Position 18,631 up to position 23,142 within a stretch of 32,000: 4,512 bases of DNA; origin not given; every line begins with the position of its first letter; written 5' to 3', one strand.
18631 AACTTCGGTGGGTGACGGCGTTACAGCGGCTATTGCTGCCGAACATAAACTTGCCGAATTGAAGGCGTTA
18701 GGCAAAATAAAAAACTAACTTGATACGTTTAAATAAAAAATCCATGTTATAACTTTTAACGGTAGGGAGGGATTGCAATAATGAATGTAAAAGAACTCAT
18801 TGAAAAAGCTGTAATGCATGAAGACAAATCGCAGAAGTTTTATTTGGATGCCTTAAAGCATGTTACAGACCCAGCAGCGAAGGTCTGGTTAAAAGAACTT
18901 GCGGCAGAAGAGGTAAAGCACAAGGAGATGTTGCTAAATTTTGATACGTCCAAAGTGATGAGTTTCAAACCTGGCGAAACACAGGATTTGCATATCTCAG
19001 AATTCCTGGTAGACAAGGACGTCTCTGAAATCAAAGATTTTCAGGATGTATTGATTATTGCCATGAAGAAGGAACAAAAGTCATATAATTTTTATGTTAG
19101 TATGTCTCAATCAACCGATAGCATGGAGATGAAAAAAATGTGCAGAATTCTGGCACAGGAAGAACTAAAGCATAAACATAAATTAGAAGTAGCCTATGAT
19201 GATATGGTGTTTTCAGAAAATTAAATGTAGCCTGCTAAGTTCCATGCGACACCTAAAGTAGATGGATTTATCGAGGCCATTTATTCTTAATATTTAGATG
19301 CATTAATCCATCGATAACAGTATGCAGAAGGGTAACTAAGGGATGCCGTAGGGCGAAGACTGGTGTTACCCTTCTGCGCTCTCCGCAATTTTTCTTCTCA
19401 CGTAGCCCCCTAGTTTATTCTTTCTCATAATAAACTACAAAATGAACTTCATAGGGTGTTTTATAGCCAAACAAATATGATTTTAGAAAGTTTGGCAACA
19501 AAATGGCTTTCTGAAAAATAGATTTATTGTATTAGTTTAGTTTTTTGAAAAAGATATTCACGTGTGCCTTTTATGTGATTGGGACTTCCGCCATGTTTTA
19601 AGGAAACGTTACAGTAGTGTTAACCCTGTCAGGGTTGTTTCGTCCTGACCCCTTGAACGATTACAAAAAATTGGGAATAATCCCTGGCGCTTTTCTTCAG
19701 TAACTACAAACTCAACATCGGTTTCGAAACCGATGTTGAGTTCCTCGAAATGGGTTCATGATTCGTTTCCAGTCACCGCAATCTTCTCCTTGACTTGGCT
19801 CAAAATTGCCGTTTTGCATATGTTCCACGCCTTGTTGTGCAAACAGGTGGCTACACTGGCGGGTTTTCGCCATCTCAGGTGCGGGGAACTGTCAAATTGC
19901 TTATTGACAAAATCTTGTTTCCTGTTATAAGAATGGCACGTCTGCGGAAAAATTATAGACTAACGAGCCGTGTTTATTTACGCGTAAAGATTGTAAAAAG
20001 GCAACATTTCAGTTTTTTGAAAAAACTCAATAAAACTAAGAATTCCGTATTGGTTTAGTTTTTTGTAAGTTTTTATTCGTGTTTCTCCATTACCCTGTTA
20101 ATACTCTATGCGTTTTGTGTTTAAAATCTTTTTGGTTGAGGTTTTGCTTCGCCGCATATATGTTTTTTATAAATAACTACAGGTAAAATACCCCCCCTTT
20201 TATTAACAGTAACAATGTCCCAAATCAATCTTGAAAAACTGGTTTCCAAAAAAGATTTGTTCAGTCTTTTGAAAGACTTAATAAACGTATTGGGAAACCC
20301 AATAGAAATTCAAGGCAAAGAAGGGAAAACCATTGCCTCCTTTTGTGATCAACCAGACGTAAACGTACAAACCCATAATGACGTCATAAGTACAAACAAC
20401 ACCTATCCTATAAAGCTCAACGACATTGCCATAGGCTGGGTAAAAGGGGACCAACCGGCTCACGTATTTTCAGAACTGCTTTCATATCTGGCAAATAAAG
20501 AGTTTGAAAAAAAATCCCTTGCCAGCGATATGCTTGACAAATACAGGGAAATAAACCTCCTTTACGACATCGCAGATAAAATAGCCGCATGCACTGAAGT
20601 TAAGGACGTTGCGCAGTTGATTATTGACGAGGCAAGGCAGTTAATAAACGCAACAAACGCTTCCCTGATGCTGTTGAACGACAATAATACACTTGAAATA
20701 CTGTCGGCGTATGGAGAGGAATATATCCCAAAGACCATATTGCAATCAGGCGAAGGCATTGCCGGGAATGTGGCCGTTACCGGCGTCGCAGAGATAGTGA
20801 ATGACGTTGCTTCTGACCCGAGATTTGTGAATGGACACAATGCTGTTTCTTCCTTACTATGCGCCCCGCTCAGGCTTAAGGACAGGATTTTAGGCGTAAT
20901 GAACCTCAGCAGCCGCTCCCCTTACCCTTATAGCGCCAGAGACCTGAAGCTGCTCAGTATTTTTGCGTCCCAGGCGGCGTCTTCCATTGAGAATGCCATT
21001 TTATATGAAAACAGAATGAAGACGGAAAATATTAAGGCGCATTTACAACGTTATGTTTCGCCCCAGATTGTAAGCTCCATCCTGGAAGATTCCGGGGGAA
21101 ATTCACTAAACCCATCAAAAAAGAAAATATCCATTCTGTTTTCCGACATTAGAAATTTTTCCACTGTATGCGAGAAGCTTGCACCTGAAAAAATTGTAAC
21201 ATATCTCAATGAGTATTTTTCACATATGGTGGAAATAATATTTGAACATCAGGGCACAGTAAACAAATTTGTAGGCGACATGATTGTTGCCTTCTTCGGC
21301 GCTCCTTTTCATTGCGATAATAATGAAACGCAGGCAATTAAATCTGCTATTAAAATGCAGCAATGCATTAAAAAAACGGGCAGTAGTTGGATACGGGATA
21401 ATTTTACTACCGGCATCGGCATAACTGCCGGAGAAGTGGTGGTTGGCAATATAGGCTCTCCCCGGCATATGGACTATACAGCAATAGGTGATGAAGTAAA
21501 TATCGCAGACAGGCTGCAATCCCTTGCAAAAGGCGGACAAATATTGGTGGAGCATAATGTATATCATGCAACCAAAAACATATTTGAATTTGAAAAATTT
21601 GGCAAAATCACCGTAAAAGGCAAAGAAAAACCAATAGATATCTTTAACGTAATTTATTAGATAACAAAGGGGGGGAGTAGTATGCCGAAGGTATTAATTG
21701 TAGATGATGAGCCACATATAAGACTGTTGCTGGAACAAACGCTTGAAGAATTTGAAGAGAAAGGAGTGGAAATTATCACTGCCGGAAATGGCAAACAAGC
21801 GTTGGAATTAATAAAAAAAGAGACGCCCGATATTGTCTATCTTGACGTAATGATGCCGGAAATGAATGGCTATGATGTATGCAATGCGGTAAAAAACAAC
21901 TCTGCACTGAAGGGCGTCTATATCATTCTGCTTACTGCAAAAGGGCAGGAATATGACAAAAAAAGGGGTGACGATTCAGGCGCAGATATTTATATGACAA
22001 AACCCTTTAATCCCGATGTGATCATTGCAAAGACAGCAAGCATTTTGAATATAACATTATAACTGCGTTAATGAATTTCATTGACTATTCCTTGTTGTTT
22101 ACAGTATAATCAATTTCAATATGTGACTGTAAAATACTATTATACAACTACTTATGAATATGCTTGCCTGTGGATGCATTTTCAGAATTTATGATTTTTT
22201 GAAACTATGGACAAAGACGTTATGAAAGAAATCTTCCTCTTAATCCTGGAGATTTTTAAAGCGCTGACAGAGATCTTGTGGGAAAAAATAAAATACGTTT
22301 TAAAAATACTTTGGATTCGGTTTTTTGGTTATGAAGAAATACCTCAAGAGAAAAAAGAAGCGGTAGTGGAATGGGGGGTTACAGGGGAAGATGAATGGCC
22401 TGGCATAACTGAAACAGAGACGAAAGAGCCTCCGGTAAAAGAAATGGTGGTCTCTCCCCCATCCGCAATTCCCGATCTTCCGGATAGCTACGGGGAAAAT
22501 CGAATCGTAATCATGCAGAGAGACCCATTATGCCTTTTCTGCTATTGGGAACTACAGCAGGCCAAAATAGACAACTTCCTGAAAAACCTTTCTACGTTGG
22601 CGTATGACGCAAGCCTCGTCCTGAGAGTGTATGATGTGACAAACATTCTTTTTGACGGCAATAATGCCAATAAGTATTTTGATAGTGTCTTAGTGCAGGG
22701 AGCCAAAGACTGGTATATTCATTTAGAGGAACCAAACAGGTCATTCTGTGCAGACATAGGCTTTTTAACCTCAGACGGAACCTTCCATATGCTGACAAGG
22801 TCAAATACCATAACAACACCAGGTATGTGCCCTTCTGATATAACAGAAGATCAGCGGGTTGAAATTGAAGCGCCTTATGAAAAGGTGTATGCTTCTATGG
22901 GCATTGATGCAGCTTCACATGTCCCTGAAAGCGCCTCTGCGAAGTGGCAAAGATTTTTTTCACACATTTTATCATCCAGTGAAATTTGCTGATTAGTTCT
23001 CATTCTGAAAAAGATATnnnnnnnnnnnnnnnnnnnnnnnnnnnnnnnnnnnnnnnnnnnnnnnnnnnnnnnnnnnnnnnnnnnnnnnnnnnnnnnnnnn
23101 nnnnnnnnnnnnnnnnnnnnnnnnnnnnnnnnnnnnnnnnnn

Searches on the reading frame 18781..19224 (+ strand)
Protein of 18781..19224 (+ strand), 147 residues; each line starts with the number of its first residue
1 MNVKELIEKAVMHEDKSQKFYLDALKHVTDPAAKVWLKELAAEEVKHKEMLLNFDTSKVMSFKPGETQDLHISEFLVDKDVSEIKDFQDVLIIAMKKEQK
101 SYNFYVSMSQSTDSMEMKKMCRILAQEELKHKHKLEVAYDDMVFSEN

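Call 41: search_protein_families(library=pfam, proteins=[window:18781-19224:+], max_evalue=0.001)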
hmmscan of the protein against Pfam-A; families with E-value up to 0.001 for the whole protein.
window:18781-19224:+ (147 aa): 1 family
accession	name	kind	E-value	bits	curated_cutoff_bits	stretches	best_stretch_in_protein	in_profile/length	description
PF02915.23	Rubrerythrin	-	7.4e-10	39.8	22.8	2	2-52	84-134/137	Rubrerythrin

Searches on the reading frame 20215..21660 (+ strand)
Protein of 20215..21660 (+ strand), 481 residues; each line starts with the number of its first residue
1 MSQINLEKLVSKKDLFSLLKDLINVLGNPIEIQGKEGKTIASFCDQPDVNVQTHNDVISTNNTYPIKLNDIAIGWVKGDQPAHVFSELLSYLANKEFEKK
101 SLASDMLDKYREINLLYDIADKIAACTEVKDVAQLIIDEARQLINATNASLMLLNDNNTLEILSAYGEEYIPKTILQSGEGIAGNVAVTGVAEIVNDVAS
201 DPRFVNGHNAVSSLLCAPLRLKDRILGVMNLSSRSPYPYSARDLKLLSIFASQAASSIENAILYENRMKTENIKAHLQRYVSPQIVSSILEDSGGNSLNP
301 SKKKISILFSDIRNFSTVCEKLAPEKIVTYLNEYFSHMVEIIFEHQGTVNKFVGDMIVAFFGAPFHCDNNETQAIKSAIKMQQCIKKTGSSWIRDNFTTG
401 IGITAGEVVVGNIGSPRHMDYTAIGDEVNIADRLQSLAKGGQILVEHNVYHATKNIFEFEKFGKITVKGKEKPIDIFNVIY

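Call 41: search_protein_families(library=pfam, proteins=[window:20215-21660:+], max_evalue=0.001)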
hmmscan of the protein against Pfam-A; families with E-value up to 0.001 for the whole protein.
window:20215-21660:+ (481 aa): 4 families
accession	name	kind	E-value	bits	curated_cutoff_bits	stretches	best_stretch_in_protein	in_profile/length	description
PF00211.25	Guanylate_cyc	-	7.8e-29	101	21.9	1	301-473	5-176/183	Adenylate and Guanylate cyclase catalytic domain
PF13185.12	GAF_2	-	4.5e-20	72.7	28.6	1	127-259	2-136/136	GAF domain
PF01590.32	GAF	-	6e-17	62.9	22.4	1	130-258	3-133/133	GAF domain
PF13492.12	GAF_3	-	7.8e-16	59.1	27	1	129-260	2-129/129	GAF domain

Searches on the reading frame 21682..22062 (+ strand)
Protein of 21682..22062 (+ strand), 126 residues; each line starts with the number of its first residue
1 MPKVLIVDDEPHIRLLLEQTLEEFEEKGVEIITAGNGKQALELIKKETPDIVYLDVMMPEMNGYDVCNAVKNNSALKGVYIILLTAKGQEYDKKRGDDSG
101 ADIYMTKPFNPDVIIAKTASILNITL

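Call 41: search_protein_families(library=pfam, proteins=[window:21682-22062:+], max_evalue=0.001)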
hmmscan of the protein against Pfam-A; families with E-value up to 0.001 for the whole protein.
window:21682-22062:+ (126 aa): 1 family
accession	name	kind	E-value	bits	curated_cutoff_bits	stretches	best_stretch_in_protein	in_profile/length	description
PF00072.30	Response_reg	-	1.6e-27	96.3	30.2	1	4-117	1-109/111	Response regulator receiver domain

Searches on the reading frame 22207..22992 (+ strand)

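Call 41: search_protein_families(library=pfam, proteins=[window:22207-22992:+], max_evalue=0.001)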
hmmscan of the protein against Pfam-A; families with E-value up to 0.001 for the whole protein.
window:22207-22992:+ (261 aa): 1 family
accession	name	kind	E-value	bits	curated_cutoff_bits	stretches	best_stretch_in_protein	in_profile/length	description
PF16258.11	DUF4912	-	7.1e-34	117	29.4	1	95-214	1-117/118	Domain of unknown function (DUF4912)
